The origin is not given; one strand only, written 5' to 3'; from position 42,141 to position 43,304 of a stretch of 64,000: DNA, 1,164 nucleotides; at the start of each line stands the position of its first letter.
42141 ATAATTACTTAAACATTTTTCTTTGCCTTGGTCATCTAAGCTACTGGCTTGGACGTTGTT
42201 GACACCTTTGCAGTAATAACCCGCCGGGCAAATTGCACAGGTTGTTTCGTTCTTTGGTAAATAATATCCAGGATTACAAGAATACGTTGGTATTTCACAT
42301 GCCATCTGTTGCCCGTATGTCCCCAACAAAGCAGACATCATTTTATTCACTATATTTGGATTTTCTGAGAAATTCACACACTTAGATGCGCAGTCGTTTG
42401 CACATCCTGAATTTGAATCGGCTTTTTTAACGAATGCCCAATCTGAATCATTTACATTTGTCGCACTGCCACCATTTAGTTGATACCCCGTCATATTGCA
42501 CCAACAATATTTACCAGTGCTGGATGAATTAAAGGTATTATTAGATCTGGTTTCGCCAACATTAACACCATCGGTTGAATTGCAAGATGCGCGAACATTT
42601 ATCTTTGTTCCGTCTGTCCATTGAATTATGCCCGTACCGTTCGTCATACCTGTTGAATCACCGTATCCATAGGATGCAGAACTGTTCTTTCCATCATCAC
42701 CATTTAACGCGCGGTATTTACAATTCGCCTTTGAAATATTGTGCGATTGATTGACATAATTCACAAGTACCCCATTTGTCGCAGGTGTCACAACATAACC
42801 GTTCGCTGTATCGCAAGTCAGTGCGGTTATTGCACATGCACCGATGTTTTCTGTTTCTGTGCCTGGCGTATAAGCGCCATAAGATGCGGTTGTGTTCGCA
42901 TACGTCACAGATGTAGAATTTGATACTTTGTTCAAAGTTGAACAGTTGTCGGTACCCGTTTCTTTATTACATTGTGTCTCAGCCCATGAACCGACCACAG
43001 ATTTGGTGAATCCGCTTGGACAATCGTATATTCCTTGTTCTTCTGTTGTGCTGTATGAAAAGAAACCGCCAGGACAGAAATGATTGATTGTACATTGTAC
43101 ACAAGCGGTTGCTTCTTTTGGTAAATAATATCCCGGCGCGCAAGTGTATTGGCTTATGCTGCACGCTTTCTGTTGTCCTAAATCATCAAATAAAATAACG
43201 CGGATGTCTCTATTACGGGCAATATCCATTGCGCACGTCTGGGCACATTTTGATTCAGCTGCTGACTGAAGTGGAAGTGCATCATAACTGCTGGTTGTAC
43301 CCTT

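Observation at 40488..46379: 1978-aa giant protein built from two alternating subtypes of eukaryote-like Cys-rich modules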

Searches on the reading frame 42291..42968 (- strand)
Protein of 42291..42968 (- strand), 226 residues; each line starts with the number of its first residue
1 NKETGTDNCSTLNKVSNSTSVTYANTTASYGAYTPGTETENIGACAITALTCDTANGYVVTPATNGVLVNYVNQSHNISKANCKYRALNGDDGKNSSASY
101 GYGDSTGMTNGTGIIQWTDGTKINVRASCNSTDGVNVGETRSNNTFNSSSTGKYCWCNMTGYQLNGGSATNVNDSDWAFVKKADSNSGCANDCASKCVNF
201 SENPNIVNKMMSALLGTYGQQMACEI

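Call 26: search_solved_structures(query=A2, max_evalue=10)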
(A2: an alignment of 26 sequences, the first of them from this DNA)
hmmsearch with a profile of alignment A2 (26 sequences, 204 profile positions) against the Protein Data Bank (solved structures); distinct sequences matched with E-value up to 10: 0.

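Call 34: search_protein_representatives(alignment_id=A2)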
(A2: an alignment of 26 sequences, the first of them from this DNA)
Query: 26 sequences, 204 profile positions. Proteins with E-value up to 0.001 (for the whole library): 523; up to 1e-10: 126; up to 1e-30: 25. The best 150 are listed.
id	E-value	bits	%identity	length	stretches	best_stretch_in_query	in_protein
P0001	0.0e+00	1205.0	-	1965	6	1-204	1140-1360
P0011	4.1e-252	846.5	-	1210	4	3-203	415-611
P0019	1.5e-178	606.3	-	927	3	1-204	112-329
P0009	1.1e-173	590.4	-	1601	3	4-204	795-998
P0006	4.1e-97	340.4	-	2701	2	1-204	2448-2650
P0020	1.5e-89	315.6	-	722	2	2-203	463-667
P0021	1.4e-65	237.4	-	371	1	4-204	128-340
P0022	2.6e-58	213.6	-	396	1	2-204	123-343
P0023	5.3e-55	202.8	-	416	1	2-204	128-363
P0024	1.2e-50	188.6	-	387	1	4-187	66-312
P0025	3.5e-48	180.5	-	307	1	1-204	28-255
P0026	5.4e-46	173.4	-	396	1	1-204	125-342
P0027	3.2e-44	167.6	-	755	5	80-200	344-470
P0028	3.4e-44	167.6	-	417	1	1-202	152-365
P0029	3.8e-39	151.0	-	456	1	1-204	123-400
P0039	1.2e-31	126.6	-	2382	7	52-199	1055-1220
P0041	2.4e-29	119.1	-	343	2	96-200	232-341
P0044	2.6e-27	112.4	-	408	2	106-201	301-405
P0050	3.1e-23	99.1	-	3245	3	45-198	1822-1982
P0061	1.0e-19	87.6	-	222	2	84-204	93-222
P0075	2.0e-15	73.6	-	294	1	79-199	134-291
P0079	9.0e-15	71.4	-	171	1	96-199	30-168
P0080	9.1e-15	71.4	-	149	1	75-199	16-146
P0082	1.2e-14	71.0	-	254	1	79-201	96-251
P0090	1.1e-13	67.9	-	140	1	83-200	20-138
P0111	5.7e-12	62.3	-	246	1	74-200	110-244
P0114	6.6e-12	62.1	-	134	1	96-199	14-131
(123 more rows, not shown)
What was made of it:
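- The wider family has 523 clusters at 50% identity with E <= 1e-3 (call 34).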

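Call 36: search_protein_families(library=pfam, proteins=[P0021, P0022, P0024, P0027, P0029, P0041, P0044, P0061, P0079, P0082], max_evalue=0.01)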
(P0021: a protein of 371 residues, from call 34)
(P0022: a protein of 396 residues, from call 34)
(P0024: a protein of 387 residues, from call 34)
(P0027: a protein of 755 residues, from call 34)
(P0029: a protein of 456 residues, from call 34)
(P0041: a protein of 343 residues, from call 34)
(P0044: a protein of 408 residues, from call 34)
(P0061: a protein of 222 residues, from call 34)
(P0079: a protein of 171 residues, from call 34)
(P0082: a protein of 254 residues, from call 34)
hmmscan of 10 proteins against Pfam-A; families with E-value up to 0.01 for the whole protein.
P0021 (371 aa): 0 families

P0022 (396 aa): 1 family
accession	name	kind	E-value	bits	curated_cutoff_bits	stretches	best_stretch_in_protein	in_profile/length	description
PF09479.16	Flg_new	-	1.1e-06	29.1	27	1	357-391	8-39/65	Listeria-Bacteroides repeat domain (List_Bact_rpt)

P0024 (387 aa): 0 families

P0027 (755 aa): 1 family
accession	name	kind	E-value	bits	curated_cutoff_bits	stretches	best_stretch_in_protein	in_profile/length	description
PF09479.16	Flg_new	-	0.00014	22.4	27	1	42-70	12-39/65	Listeria-Bacteroides repeat domain (List_Bact_rpt)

P0029 (456 aa): 1 family
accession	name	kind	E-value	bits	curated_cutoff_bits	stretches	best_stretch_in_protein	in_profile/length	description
PF09479.16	Flg_new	-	2.5e-07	31.2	27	1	413-448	6-39/65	Listeria-Bacteroides repeat domain (List_Bact_rpt)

P0041 (343 aa): 0 families

P0044 (408 aa): 1 family
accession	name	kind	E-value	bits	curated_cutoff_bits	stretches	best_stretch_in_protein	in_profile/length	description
PF09479.16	Flg_new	-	0.0001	22.8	27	1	65-92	12-38/65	Listeria-Bacteroides repeat domain (List_Bact_rpt)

P0061 (222 aa): 0 families

P0079 (171 aa): 0 families

P0082 (254 aa): 0 families

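Call 37: list_cluster_members(proteins=[P0021, P0022, P0024, P0027, P0041, P0044, P0061, P0079, P0039, P0050])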
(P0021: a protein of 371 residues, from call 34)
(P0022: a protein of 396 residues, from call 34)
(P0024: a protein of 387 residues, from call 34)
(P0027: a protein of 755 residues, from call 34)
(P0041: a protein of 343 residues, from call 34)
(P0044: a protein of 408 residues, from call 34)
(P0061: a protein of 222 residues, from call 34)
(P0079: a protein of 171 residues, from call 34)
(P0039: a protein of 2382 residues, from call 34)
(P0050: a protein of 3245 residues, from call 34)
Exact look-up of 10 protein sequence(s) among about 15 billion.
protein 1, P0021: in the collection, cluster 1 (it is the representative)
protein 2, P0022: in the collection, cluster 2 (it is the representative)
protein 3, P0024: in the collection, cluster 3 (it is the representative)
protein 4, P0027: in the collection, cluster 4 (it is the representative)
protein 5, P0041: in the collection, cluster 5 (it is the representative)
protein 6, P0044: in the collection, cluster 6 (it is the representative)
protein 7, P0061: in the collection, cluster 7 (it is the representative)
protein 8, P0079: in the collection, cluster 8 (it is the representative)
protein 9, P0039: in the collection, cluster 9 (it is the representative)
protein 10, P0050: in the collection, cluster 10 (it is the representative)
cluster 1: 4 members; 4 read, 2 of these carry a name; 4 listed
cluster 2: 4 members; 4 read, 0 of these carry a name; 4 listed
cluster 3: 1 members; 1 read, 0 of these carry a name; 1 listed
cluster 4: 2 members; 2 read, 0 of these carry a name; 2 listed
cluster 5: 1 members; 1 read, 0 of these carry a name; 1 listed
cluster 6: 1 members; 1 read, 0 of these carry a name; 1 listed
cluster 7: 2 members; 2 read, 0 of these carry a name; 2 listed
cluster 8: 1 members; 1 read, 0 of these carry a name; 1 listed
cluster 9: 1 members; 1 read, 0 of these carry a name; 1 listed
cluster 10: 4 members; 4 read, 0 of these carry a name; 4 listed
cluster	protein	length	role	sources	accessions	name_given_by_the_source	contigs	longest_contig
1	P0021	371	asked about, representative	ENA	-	-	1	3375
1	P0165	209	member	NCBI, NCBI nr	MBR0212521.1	MAG: hypothetical protein IJQ55_02845, partial [Alphaproteobacteria bacterium] | hypothetical protein [Alphaproteobacteria bacterium]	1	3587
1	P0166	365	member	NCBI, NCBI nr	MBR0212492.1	MAG: hypothetical protein IJQ55_02690, partial [Alphaproteobacteria bacterium] | hypothetical protein [Alphaproteobacteria bacterium]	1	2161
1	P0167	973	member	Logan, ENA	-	-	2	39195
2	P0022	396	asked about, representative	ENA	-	-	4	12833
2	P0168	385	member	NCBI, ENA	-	-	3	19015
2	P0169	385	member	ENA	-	-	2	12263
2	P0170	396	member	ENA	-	-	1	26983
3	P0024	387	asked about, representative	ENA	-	-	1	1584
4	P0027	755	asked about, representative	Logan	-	-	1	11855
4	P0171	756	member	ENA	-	-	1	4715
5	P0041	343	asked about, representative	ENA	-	-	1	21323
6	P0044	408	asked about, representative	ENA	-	-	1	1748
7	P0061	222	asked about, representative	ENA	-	-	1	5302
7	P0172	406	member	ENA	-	-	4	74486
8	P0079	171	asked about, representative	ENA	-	-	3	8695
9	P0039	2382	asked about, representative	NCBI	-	-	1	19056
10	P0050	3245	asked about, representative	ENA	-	-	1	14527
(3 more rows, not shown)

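Call 41: find_related_loci(query=A3, collection=genome_contigs, flank=5000)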
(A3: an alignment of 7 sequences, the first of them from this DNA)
Query A3 (221 aa) in genome_contigs; peptide patterns used: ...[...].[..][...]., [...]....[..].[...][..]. (x = any residue, [..] = any of these).
25 stretches matched a pattern; 8 encode a relative of the query (tblastn E <= 1e-3); 8 distinct loci.
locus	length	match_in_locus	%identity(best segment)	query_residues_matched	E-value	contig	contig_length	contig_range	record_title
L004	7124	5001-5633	59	9-221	6e-76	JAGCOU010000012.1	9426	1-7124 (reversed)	MAG: Alphaproteobacteria bacterium isolate RGIG9986 Yak_Reticulum-3__c154766, whole genome shotgun sequence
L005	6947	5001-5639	47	4-221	5e-51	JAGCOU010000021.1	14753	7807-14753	MAG: Alphaproteobacteria bacterium isolate RGIG9986 Yak_Reticulum-3__c432744, whole genome shotgun sequence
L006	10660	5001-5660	45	4-221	4e-50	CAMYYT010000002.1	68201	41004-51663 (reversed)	MAG TPA_asm: uncultured proteobacterium isolate SRR10912537_bin.24_metaWRAP_v1.3_MAG genome assembly, contig: ERZ1421001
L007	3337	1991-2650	48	5-221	1e-49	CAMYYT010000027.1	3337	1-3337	MAG TPA_asm: uncultured proteobacterium isolate SRR10912537_bin.24_metaWRAP_v1.3_MAG genome assembly, contig: ERZ1421001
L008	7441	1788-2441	41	4-219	9e-36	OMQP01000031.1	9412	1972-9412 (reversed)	uncultured proteobacterium isolate RUG791 genome assembly, contig: scaffold_8881, whole genome shotgun sequence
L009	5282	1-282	45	122-219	9e-17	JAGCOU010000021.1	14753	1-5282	MAG: Alphaproteobacteria bacterium isolate RGIG9986 Yak_Reticulum-3__c432744, whole genome shotgun sequence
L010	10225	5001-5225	36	146-219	3e-11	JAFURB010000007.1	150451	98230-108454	MAG: Alphaproteobacteria bacterium isolate RGIG4748 Roe_deer_Rectum.Co__c745131, whole genome shotgun sequence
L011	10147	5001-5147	39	123-172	3e-4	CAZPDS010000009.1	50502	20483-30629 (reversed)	MAG TPA_asm: uncultured Bacteroidales bacterium isolate SRP192927_co1_781 genome assembly, contig: NODE_916_length_50502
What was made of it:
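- The habitat is rumen or gut (call 41).
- Tried and rejected: It succeeded only with a 7-sequence A-type alignment (call 41).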

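Call 47: search_protein_families(library=ncbifam, proteins=[P0080, P0090, P0114, P0075, P0022, P0041, P0111], max_evalue=0.1)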
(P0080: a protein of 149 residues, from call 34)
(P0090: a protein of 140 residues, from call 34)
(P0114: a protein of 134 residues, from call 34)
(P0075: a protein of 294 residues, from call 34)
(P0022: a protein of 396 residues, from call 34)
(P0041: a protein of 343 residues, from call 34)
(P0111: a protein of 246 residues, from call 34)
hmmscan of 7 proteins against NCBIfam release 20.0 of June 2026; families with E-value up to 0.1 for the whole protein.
P0080 (149 aa): 0 families

P0090 (140 aa): 0 families

P0114 (134 aa): 0 families

P0075 (294 aa): 1 family
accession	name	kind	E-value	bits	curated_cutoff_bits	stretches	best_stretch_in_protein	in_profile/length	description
TIGR02543.1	List_Bact_rpt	repeat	0.0004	20.7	20.95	1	99-112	3-16/44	TIGR02543 family repeat protein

P0022 (396 aa): 1 family
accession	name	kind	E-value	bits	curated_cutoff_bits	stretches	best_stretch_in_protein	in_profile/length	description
TIGR02543.1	List_Bact_rpt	repeat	0.004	17.5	20.95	1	380-392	1-13/44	TIGR02543 family repeat protein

P0041 (343 aa): 0 families

P0111 (246 aa): 2 families
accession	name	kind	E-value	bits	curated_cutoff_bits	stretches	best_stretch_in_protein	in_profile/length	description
NF053612.1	anchor_PA1041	equivalog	0.0051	16.8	250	1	138-193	24-80/236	PA1041 family peptidoglycan-binding anchor lipoprotein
NF033188.1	internalin_H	exception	0.02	13.6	1050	1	64-199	349-477/548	InlH/InlC2 family class 1 internalin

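Call 67: find_homologous_proteins(query=A5, max_evalue=0.00001)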
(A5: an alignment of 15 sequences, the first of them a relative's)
Query A5 (15 sequences) (149 aa, profile of the alignment): 188 proteins with E <= 0.00001 among 2450 candidates; the best 120 are listed.
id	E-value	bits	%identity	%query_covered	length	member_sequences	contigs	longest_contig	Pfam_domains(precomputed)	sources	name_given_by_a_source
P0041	4.7e-57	210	39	100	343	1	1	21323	-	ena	-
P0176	1.3e-53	199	39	98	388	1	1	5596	-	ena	-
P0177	5.8e-48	180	38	97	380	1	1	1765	-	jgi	jgi:hypothetical protein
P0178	7.9e-48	180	43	77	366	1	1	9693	-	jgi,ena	-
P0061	9.5e-46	173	43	64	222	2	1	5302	-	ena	-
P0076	8.0e-44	167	33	97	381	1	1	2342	-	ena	-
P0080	1.1e-42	163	100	100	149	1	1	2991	-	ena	-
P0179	2.3e-42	162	68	98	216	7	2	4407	-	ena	-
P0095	4.2e-40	155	44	76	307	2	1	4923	-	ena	-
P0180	1.5e-39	153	67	77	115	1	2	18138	-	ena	-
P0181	3.0e-39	152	63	97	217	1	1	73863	-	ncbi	ncbi:MAG: hypothetical protein ACLRFF_02350, partial [Alphaproteobacteria bacterium]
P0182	3.3e-39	152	66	95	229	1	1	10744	PF09479.17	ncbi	ncbi:MAG: hypothetical protein ACLRFP_03440 [Alphaproteobacteria bacterium]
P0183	3.5e-39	152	66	98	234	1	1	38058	PF09479.17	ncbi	ncbi:MAG: hypothetical protein ACLRFF_04015 [Alphaproteobacteria bacterium]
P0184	2.3e-38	149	55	100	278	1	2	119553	-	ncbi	ncbi:MAG: hypothetical protein ACLRFF_03450 [Alphaproteobacteria bacterium]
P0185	4.3e-38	148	67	97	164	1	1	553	-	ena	-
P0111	3.0e-32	129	52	97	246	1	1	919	PF09479.17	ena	-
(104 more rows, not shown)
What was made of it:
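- Closest known: Listeria-Bacteroides repeat / InlB B-repeat. Same: NCBI names several small family members 'InlB B-repeat-containing protein' (call 67).
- The large paralogous family has several members per MAG (call 67).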

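Call 78: search_solved_structures(query=A5, max_evalue=10)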
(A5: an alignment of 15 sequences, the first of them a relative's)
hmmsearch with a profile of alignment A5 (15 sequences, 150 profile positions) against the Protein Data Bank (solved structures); distinct sequences matched with E-value up to 10: 2.
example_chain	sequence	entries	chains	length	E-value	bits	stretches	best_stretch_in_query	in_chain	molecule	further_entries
2jmi_A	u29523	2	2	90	0.19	14.7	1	70-139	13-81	Protein YNG1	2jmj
9uuo_C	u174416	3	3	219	0.83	12.6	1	75-138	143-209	Protein YNG1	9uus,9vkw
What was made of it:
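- Tried and rejected: PDB sequence-profile searches with the body profile and with the wide-family profile gave 0 hits and 2 chance hits to a PHD finger, respectively (calls 26, 78).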

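Call 79: search_protein_families(library=phrogs, proteins=[window:42291-42968:-, P0080], max_evalue=0.01)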
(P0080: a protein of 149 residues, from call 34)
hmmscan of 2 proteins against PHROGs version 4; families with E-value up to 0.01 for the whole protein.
window:42291-42968:- (226 aa): 1 family
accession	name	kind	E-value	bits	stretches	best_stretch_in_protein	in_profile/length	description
phrog_7044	-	unknown function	0.0011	19.9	0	153-185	80-112/117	-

P0080 (149 aa): 0 families

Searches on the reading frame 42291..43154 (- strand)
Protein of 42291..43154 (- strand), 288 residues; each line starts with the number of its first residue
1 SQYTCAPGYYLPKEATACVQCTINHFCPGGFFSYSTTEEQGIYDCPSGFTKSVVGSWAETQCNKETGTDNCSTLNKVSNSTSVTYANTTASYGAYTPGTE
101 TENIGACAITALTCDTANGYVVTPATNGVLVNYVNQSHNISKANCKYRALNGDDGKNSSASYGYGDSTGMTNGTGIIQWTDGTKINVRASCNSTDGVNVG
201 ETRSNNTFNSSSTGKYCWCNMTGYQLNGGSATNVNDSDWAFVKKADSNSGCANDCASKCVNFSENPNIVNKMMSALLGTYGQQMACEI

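Call 22: predict_structure(alignment_id=A1)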
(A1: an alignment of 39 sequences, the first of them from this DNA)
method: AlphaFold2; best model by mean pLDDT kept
length: 288 residues; sequences in the alignment: 39
mean_pLDDT: 94.5   pTM: 0.88
mean pLDDT of the five models: 94.5, 94.0, 93.9, 93.6, 93.5
residues with pLDDT >= 90: 263; 70-90: 25; 50-70: 0; < 50: 0
segments of 3 or more residues with pLDDT < 50: none
pLDDT, mean of each block of 10 residues (from residue 1): 92 96 95 95 95 94 96 97 98 93 96 98 97 94 94 92 90 97 97 92 91 94 97 96 96 96 83 95 97
secondary structure, 60 per line:
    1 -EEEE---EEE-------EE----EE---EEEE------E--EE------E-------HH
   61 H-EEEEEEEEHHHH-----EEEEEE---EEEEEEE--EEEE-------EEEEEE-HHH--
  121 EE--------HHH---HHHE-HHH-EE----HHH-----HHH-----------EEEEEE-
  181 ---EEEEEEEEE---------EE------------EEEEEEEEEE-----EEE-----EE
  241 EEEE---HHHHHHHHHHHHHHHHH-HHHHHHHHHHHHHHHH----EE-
elements in order: E2-5 E9-11 E30-33 E63-70 H71-74 E80-85 E89-95 E98-101 E109-114 E174-179 E184-192 E216-225 E231-233 E239-244 H248-264 H266-281
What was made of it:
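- On Ephrin_rec_like / GCC2_GCC3 (PF07699): Call 22: the head is modelled as short beta-hairpins.
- On CS-alpha-beta (defensin-like) motif: Secondary structure places CxC in a strand and CxxxCxxxC in the first long helix (call 22).
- The AF2 model of module 4 has pLDDT 94.5 and pTM 0.88 (call 22).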

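Call 25: fold_search(model_id=the predicted structure, library=pdb)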
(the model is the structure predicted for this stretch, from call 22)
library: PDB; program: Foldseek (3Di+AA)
matches with E <= 10: 201; with E <= 0.001: 0
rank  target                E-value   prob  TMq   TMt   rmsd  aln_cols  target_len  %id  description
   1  6qfo                  5.2e-01  0.02  0.13  0.05  16.5       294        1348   11  EngBF DARPin Fusion 9b 3G124 (released 2019-11-06)
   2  3hxz_A                6.9e-01  0.04  0.08  0.06  11.5        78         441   10  Crystal Structure of catalytic fragment of E. coli AlaRS G237A in complex with AlaSA (released 2009-12-15)
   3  1h93                  8.6e-01  0.01  0.07  0.05  19.0       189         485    8  ACTIVE MUTANT (S215->C) OF GLUCOSE 6-PHOSPHATE DEHYDROGENASE FROM LEUCONOSTOC MESENTEROIDES (released 2001-05-03)
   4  5knn_A                1.1e+00  0.06  0.08  0.06  11.4        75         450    8  Evolutionary gain of alanine mischarging to non-cognate tRNAs with a G4:U69 base pair (released 2016-09-28)
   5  3hy1_A                1.1e+00  0.04  0.09  0.06  11.4        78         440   10  Crystal Structure of catalytic fragment of E. coli AlaRS G237A in complex with SerSA (released 2009-12-15)
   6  1dpg_A                1.1e+00  0.01  0.07  0.05  19.0       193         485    9  GLUCOSE 6-PHOSPHATE DEHYDROGENASE FROM LEUCONOSTOC MESENTEROIDES (released 1996-03-08)
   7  5knn_D                1.3e+00  0.05  0.09  0.06  11.3        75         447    8  Evolutionary gain of alanine mischarging to non-cognate tRNAs with a G4:U69 base pair (released 2016-09-28)
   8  6ven_M                1.3e+00  0.03  0.08  0.06  15.6        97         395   12  Yeast COMPASS in complex with a ubiquitinated nucleosome (released 2020-01-15)
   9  8ux9_B                1.4e+00  0.10  0.10  0.08   5.6        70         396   11  Asymmetric unit of the PARIS Immune Complex at 3.2 Angstrom Resolution (released 2024-09-18)
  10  8v45_D                1.4e+00  0.08  0.09  0.07   7.4        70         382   13  CryoEM structure of AriA-Ocr complex (released 2024-06-26)
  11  8ki0_B                1.4e+00  0.05  0.14  0.20  11.1       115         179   15  Crystal structure of the hemophore HasA from Pseudomonas protegens Pf-5 capturing Fe-tetraphenylporphyrin (released 2024-03-27)
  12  8v45_E                1.5e+00  0.09  0.10  0.08   6.7        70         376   11  CryoEM structure of AriA-Ocr complex (released 2024-06-26)
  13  8v45_C                1.6e+00  0.08  0.09  0.07   7.5        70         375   13  CryoEM structure of AriA-Ocr complex (released 2024-06-26)
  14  8ki0_A                1.6e+00  0.05  0.14  0.19  11.1       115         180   15  Crystal structure of the hemophore HasA from Pseudomonas protegens Pf-5 capturing Fe-tetraphenylporphyrin (released 2024-03-27)
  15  9ltr_B                1.7e+00  0.01  0.09  0.03  23.1       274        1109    9  Cryo-EM structure of dimeric DDB1-DDA1-DET1-Ube2e2-COP1 complex (released 2026-01-28)
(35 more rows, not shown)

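Call 30: fold_search(model_id=the predicted structure, library=viral)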
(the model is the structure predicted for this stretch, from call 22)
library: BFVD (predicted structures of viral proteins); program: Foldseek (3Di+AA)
matches with E <= 10: 205; with E <= 0.001: 0
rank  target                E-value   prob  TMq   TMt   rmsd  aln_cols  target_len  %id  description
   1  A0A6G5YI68            8.5e-01  0.12  0.13  0.33   7.5        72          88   10  (no name in the UniProt tables at hand)
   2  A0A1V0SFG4            8.5e-01  0.06  0.13  0.24  11.9       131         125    9  DUF7448 domain-containing protein [Hokovirus HKV1]
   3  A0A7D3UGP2            9.0e-01  0.09  0.14  0.21  11.3       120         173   10  (no name in the UniProt tables at hand)
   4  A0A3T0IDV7            9.5e-01  0.11  0.13  0.05  11.8        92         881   10  (no name in the UniProt tables at hand)
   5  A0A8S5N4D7            1.0e+00  0.01  0.10  0.09  23.8       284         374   12  Putative tail fiber protein [Myoviridae sp. ctxpQ22]
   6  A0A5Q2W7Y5            1.1e+00  0.02  0.11  0.12  16.9       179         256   11  (no name in the UniProt tables at hand)
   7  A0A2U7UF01            1.3e+00  0.30  0.13  0.06   5.5        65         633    5  F-box domain containing protein [Pandoravirus macleodensis]
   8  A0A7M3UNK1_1          1.4e+00  0.57  0.16  0.06   4.7        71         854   20  Tyrosine-protein kinase ephrin type A/B receptor-like domain-containing protein [Pyramimonas orientalis virus 01B]
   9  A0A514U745            1.4e+00  0.08  0.10  0.34   9.2        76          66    8  Uncharacterized protein [Listeria phage LP-013]
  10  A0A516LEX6            1.4e+00  0.02  0.15  0.13  15.7       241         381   10  (no name in the UniProt tables at hand)
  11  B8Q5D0                1.4e+00  0.01  0.13  0.07  20.7       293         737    9  (no name in the UniProt tables at hand)
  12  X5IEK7                1.7e+00  0.03  0.08  0.10  14.4        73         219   10  Structural protein [Pseudomonas phage KPP25]
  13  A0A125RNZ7            1.7e+00  0.01  0.10  0.15  16.1       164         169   10  (no name in the UniProt tables at hand)
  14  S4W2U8                1.7e+00  0.01  0.07  0.09  18.5       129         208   15  Morn repeat domain containing protein [Pandoravirus salinus]
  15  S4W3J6                1.8e+00  0.02  0.12  0.06  16.8       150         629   13  F-box domain containing protein [Pandoravirus salinus]
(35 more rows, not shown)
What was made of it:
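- A weak fold hit falls on an Ephrin_rec_like protein (call 30, rank 8).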
